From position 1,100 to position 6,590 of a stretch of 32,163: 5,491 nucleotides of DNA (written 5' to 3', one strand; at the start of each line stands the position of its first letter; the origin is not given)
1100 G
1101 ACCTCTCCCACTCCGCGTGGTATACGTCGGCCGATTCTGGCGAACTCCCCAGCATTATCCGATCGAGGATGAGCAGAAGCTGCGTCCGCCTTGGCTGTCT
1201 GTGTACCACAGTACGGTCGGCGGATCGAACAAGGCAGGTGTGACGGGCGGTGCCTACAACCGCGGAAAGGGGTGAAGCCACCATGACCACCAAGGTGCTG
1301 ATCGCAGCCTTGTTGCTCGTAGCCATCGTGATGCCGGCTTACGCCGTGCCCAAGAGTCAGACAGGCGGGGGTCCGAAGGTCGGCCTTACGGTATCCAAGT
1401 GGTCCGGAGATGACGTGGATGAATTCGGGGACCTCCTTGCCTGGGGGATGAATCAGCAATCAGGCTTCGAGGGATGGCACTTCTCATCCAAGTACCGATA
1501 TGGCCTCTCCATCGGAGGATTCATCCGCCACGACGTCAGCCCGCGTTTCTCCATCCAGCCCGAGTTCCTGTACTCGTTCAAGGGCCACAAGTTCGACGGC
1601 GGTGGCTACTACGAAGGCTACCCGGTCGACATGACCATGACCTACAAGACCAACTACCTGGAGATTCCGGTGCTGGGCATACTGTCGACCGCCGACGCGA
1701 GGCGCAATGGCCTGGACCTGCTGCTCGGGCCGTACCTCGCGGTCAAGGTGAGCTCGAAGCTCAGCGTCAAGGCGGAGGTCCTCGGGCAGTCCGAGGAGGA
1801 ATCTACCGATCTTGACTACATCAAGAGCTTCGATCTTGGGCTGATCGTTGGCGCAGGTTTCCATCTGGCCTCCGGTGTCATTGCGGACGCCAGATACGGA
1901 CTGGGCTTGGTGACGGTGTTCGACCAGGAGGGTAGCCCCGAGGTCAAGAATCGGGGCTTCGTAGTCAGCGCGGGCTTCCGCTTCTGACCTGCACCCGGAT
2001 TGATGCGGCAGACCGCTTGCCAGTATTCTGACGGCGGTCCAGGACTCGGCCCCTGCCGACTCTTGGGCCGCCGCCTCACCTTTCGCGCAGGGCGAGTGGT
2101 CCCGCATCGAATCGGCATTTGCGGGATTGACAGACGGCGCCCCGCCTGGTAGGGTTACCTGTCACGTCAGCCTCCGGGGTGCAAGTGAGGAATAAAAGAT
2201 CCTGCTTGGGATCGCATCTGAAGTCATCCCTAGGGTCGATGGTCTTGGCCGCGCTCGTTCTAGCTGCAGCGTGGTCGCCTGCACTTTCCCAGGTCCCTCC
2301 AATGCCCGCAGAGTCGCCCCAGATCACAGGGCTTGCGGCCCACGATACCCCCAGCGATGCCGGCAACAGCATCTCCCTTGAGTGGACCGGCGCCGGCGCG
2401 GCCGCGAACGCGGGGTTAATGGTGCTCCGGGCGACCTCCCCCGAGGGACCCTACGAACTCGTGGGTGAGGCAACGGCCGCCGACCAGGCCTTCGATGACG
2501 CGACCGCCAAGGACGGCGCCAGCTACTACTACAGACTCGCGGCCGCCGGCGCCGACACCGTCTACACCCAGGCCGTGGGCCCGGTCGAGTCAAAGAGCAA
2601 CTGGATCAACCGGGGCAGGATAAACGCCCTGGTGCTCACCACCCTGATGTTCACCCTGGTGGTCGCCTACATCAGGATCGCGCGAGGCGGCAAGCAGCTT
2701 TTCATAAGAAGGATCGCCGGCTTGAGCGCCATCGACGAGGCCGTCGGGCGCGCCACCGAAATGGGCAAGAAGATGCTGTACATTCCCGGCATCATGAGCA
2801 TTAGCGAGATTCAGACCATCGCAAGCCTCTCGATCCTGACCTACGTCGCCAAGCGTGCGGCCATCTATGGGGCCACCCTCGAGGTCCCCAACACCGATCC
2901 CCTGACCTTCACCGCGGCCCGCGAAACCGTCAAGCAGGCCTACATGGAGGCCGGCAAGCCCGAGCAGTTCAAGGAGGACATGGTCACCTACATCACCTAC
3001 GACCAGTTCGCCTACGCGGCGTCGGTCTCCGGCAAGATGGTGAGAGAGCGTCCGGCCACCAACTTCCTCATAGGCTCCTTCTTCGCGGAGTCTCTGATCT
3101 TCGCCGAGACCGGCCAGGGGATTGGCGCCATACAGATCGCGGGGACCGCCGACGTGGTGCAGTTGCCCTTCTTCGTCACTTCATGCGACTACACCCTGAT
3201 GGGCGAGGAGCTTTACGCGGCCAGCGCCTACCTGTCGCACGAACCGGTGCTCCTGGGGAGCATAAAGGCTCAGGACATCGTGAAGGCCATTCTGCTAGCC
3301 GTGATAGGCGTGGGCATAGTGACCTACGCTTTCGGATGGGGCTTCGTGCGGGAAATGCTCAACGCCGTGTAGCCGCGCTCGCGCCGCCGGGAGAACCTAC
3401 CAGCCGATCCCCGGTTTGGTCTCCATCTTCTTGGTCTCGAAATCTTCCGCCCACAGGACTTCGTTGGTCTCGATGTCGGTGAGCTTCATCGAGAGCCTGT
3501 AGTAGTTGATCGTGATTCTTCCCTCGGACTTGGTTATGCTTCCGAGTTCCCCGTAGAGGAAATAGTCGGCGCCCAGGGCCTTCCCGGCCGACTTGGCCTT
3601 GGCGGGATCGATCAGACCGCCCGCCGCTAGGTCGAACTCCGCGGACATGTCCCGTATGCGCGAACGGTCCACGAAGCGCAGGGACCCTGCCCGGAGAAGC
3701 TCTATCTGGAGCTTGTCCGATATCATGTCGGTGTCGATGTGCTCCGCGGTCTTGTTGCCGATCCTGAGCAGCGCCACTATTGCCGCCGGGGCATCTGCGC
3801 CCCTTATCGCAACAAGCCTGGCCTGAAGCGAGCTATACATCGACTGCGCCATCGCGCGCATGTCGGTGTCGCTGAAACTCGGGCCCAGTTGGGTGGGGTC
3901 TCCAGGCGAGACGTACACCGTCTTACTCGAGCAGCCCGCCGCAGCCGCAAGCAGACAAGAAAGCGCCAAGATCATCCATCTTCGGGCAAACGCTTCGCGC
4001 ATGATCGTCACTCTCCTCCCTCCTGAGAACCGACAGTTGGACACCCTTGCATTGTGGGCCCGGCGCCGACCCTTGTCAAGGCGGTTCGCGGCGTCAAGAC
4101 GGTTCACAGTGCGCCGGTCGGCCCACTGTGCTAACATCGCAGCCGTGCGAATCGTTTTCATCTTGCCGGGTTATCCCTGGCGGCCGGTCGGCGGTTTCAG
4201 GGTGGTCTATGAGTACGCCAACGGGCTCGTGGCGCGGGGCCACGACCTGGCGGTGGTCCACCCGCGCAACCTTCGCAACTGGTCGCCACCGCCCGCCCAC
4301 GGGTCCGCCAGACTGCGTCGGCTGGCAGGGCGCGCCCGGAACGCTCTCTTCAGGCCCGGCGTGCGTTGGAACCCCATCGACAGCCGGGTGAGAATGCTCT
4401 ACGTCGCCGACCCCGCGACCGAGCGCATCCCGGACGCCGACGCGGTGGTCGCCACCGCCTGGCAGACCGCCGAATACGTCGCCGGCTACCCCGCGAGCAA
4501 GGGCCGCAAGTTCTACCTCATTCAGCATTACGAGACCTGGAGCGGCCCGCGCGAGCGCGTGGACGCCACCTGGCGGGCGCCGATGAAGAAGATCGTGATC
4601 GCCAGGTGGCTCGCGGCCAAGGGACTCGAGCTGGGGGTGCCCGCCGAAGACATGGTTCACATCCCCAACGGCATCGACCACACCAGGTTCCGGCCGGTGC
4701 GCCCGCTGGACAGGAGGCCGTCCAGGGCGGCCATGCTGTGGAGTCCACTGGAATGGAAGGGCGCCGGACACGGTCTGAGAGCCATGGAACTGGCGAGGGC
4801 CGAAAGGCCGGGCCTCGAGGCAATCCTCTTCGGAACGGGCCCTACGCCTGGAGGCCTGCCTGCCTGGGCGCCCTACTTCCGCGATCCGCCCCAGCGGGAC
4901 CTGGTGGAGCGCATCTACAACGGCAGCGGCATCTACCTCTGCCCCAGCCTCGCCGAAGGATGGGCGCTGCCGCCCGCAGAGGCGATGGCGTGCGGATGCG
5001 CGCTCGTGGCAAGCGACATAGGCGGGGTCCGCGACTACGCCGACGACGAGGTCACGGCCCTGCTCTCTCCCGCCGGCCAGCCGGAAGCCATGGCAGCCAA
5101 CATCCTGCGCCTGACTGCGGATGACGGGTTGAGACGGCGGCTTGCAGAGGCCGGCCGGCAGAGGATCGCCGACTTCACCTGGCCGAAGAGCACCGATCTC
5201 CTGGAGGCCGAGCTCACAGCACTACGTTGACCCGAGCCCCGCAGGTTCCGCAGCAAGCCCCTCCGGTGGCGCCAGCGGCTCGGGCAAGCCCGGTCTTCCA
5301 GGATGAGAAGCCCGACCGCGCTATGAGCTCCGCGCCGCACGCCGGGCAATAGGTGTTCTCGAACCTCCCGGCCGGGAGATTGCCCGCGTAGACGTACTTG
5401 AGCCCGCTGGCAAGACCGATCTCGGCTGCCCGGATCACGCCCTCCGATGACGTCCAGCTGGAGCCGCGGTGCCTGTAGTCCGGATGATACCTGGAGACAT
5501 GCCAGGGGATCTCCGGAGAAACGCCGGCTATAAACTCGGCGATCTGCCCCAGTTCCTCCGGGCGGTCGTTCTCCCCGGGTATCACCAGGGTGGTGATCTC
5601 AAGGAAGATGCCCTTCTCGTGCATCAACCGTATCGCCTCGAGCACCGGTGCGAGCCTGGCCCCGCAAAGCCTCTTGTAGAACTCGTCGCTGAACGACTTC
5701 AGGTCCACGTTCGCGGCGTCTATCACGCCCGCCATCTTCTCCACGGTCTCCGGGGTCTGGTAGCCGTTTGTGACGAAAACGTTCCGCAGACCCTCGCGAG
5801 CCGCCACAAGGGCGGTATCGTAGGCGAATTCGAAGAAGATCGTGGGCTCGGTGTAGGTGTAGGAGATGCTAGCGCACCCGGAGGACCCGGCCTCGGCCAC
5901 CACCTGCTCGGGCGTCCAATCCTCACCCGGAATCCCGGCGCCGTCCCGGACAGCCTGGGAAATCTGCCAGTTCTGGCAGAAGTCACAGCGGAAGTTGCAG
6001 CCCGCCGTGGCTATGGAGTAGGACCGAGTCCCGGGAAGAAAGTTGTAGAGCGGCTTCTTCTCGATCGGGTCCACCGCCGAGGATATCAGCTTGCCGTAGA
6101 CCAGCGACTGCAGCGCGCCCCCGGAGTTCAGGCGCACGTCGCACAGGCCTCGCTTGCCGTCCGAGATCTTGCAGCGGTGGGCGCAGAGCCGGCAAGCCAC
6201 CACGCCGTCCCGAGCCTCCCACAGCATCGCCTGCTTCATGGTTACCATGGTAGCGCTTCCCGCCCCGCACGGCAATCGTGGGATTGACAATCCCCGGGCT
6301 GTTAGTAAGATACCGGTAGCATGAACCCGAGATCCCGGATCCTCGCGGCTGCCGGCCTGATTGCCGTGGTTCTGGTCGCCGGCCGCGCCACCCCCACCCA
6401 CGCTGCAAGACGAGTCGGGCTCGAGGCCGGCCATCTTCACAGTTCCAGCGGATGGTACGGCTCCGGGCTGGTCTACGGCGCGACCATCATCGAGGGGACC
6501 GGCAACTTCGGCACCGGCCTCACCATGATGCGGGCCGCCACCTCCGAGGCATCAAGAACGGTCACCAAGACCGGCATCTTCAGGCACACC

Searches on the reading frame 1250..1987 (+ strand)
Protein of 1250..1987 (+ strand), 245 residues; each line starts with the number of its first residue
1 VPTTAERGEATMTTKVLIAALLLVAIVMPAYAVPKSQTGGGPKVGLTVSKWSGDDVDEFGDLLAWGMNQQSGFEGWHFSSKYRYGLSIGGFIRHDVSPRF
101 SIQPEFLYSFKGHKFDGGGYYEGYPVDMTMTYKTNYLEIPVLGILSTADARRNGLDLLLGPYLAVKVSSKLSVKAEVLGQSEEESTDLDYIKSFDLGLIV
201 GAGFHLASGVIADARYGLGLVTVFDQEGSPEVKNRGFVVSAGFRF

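Call 55: search_protein_families(library=pfam, proteins=[window:1250-1987:+], max_evalue=0.0001)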
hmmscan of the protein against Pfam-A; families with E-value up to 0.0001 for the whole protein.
window:1250-1987:+ (245 aa): 2 families
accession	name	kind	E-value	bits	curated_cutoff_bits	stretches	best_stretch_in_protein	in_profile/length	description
PF13568.12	OMP_b-brl_2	-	3.8e-20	73.1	27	1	79-224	33-174/175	Outer membrane protein beta-barrel domain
PF13505.12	OMP_b-brl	-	1.6e-11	45.1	28.7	1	19-245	2-175/175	Outer membrane protein beta-barrel domain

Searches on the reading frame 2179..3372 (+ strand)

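Call 12: search_protein_families(library=pfam, proteins=[window:2179-3372:+], max_evalue=0.001)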
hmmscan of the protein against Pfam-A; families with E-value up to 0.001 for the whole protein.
window:2179-3372:+ (397 aa): 1 family
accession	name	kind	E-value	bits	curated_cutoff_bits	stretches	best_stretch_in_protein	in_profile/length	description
PF20539.3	DUF6754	-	8.8e-111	369.6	27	1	139-391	2-254/257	Domain of unknown function (DUF6754)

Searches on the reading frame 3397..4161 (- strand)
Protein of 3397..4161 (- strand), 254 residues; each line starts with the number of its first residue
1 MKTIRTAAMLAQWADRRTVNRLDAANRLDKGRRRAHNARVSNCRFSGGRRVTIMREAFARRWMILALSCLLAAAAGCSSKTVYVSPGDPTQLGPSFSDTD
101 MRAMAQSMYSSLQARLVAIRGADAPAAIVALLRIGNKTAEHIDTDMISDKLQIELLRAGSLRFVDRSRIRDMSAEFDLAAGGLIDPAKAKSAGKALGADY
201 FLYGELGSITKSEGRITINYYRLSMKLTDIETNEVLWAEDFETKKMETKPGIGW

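Call 55: search_protein_families(library=pfam, proteins=[window:3397-4161:-], max_evalue=0.0001)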
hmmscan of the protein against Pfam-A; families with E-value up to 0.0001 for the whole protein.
window:3397-4161:- (254 aa): 1 family
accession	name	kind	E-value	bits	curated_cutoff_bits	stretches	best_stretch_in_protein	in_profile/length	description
PF13036.11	LpoB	-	1.8e-30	106.2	22.3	1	101-240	2-144/147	Peptidoglycan-synthase activator LpoB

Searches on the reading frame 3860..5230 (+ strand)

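Call 12: search_protein_families(library=pfam, proteins=[window:3860-5230:+], max_evalue=0.001)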
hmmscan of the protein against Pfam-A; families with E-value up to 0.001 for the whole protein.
window:3860-5230:+ (456 aa): 4 families
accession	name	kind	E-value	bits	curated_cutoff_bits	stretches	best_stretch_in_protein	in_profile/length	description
PF00534.26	Glycos_transf_1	-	3.3e-19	69.5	26.4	1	347-435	84-172/172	Glycosyl transferases group 1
PF13692.12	Glyco_trans_1_4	-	1.1e-17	65.1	27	1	298-421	13-142/142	Glycosyl transferases group 1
PF13524.12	Glyco_trans_1_2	-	1.5e-08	35.2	25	1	314-439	10-133/144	Glycosyl transferase-like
PF13439.12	Glyco_transf_4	-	6.5e-06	26.7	28.5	1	111-276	3-170/170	Glycosyltransferase Family 4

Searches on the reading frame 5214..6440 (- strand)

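Call 12: search_protein_families(library=pfam, proteins=[window:5214-6440:-], max_evalue=0.001)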
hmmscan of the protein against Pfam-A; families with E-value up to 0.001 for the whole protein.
window:5214-6440:- (408 aa): 1 family
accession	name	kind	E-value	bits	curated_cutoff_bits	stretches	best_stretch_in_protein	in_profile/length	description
PF04055.27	Radical_SAM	-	1.1e-26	94.4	29.5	1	144-297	3-159/166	Radical SAM superfamily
